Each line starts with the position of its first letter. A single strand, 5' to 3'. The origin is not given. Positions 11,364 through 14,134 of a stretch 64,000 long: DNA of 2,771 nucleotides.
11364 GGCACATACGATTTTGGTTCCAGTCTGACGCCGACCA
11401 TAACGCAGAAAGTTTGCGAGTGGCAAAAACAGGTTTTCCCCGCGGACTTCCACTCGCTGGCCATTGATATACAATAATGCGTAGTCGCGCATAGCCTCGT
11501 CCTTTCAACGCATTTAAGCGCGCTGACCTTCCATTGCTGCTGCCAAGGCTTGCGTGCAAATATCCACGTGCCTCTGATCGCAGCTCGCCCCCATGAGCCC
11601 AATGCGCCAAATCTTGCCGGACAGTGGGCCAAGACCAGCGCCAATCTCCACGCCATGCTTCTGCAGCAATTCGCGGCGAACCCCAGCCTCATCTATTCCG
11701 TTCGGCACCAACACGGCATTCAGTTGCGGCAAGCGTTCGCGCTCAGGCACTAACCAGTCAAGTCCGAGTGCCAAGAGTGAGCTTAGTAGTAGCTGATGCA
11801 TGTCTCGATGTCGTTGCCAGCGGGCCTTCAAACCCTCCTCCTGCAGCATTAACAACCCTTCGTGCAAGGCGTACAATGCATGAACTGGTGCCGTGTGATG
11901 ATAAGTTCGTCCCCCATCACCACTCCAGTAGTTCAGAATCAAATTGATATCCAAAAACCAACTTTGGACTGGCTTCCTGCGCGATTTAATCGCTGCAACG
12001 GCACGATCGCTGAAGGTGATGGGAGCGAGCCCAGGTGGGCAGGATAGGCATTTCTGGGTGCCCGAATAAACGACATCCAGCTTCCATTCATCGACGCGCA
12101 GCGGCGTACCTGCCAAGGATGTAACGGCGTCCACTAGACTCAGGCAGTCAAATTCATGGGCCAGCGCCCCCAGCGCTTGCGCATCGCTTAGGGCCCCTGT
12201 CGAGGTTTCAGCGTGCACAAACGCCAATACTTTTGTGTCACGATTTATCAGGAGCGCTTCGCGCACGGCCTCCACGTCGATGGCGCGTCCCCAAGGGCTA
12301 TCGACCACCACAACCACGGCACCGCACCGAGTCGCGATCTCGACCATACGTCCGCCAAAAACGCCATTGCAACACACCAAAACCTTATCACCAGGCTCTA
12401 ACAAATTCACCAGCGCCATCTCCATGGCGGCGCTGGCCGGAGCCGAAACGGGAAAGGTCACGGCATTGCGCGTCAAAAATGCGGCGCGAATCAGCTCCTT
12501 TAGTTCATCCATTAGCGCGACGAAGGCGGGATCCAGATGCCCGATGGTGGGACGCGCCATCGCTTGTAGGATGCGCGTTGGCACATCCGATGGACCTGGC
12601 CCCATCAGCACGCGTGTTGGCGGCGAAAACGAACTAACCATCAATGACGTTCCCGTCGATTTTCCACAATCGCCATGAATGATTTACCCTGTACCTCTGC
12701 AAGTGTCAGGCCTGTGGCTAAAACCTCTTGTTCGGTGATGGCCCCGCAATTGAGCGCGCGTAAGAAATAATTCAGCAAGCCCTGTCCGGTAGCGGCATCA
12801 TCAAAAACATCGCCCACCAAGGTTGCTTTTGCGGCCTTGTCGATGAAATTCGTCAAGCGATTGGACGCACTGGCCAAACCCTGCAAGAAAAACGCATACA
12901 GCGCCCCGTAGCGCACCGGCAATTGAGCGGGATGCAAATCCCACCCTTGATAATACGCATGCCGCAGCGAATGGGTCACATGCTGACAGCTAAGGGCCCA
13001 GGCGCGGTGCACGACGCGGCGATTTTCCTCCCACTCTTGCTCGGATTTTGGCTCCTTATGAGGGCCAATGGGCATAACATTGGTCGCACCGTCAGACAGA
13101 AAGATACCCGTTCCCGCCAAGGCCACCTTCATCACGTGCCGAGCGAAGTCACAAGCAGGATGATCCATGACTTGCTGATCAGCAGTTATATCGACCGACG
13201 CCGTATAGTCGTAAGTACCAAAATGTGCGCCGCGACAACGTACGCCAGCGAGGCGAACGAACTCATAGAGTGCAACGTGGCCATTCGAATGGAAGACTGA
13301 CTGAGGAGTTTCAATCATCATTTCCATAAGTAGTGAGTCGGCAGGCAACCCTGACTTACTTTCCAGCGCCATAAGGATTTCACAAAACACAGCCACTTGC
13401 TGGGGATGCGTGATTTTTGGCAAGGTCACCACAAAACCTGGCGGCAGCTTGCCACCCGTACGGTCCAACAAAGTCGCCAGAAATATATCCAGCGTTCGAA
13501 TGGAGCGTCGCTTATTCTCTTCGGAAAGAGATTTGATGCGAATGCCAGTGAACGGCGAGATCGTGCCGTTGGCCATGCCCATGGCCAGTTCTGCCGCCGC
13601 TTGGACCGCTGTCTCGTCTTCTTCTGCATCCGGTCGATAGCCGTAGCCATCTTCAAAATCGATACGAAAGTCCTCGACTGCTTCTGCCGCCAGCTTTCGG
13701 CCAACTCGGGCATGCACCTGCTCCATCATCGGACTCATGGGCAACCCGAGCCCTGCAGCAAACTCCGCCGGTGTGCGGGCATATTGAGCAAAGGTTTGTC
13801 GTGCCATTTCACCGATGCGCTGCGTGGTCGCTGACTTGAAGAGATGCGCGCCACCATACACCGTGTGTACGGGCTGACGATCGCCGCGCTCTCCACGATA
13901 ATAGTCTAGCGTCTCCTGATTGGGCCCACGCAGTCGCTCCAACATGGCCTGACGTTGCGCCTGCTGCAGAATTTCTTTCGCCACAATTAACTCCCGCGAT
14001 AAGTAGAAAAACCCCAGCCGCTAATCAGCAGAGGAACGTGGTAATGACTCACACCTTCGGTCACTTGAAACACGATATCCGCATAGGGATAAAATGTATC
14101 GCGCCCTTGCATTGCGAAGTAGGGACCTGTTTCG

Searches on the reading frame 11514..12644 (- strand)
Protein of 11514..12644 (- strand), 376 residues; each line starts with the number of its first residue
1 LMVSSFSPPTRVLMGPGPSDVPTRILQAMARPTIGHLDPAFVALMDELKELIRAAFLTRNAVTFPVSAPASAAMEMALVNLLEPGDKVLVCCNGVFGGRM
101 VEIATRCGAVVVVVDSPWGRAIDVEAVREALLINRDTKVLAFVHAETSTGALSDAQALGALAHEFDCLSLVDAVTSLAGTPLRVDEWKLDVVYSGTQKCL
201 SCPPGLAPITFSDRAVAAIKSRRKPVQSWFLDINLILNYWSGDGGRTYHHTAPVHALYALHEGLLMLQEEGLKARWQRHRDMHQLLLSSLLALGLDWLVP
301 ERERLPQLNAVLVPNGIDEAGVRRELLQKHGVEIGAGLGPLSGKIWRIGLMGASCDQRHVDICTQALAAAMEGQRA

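Call 52: search_protein_families(library=pfam, proteins=[window:11514-12644:-], max_evalue=0.001)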
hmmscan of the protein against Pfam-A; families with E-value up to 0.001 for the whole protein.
window:11514-12644:- (376 aa): 2 families
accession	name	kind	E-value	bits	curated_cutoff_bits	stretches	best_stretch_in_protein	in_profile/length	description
PF00266.25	Aminotran_5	-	6.5e-25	88.3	21.5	1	33-337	33-338/371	Aminotransferase class-V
PF01053.26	Cys_Met_Meta_PP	-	0.00045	19.3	27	1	69-198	75-198/381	Cys/Met metabolism PLP-dependent enzyme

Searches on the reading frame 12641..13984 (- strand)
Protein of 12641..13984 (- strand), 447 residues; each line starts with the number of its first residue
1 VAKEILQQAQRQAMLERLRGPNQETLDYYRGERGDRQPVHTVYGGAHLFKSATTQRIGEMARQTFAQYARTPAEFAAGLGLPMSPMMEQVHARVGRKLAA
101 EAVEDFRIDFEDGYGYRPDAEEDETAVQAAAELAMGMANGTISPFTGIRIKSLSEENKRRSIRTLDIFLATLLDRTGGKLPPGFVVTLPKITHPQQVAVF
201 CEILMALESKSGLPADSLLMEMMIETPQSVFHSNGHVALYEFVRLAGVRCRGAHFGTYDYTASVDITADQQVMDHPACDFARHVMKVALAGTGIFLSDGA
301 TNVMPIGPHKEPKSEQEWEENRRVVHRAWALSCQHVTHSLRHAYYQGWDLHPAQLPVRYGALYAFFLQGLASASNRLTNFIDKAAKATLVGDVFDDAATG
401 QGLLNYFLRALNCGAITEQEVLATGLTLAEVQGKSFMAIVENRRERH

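Call 52: search_protein_families(library=pfam, proteins=[window:12641-13984:-], max_evalue=0.001)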
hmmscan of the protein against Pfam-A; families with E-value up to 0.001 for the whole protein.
window:12641-13984:- (447 aa): 2 families
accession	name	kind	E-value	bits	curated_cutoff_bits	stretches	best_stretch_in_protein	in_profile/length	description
PF22484.2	DUF6986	-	4.8e-177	589.3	27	1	22-438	5-407/408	Domain of unknown function (DUF6986)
PF01274.28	MS_TIM-barrel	-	0.00013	21.5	26.4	1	183-264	47-122/248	Malate synthase, TIM barrel domain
